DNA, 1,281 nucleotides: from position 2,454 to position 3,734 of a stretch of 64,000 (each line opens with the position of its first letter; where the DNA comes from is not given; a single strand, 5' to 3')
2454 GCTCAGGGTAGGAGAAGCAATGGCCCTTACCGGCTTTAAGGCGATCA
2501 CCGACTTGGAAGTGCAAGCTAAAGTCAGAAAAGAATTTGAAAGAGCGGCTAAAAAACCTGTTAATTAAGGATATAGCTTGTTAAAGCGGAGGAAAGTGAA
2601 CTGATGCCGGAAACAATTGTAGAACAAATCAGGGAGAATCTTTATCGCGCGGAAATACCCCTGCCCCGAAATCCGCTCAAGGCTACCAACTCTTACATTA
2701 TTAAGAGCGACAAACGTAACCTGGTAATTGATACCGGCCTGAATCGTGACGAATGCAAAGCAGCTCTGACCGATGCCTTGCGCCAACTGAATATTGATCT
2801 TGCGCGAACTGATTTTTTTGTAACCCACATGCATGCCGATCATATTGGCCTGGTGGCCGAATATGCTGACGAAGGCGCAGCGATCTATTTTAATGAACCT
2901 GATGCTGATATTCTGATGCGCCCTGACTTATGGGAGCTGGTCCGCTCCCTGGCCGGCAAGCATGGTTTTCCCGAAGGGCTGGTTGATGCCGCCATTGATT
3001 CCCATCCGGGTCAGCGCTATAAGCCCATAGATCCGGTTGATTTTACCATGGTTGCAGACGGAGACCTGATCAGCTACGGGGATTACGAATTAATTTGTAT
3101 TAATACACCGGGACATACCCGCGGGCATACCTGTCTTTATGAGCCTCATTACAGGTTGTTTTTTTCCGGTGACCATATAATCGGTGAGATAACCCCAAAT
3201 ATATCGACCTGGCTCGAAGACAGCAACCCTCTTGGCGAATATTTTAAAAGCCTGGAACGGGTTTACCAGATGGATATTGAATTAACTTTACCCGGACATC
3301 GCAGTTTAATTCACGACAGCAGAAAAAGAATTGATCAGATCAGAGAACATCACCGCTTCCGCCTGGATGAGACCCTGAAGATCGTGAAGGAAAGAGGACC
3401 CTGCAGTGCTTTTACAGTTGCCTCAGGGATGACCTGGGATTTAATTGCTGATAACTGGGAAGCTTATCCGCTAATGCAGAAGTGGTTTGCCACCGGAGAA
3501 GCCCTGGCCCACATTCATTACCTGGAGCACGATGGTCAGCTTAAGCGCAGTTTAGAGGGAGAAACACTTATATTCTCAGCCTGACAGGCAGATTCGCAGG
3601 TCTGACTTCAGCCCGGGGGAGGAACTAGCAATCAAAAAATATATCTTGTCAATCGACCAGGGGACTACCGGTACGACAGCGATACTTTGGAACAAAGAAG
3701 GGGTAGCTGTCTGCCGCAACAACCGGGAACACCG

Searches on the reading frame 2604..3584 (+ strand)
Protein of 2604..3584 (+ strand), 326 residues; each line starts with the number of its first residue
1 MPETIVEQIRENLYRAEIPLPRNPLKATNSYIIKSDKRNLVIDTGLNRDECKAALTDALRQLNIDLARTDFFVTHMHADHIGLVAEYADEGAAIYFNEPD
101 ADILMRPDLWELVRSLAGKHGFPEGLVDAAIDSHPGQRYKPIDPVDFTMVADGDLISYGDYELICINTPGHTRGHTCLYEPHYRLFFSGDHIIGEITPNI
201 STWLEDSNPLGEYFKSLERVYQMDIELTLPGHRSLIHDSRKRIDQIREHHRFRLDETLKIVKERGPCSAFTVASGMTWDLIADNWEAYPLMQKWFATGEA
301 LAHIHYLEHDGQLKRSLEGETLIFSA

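Call 34: search_protein_families(library=pfam, proteins=[window:2604-3584:+], max_evalue=0.00001)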
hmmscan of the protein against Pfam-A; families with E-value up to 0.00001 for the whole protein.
window:2604-3584:+ (326 aa): 2 families
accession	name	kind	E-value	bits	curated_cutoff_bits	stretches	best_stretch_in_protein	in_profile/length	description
PF00753.33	Lactamase_B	-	3.3e-20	73.3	22.7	1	27-232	5-196/196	Metallo-beta-lactamase superfamily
PF21221.3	B_lactamase-like_C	-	1.3e-07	31.6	27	1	290-313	23-46/46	Metallo-beta-lactamase-like, C-terminal domain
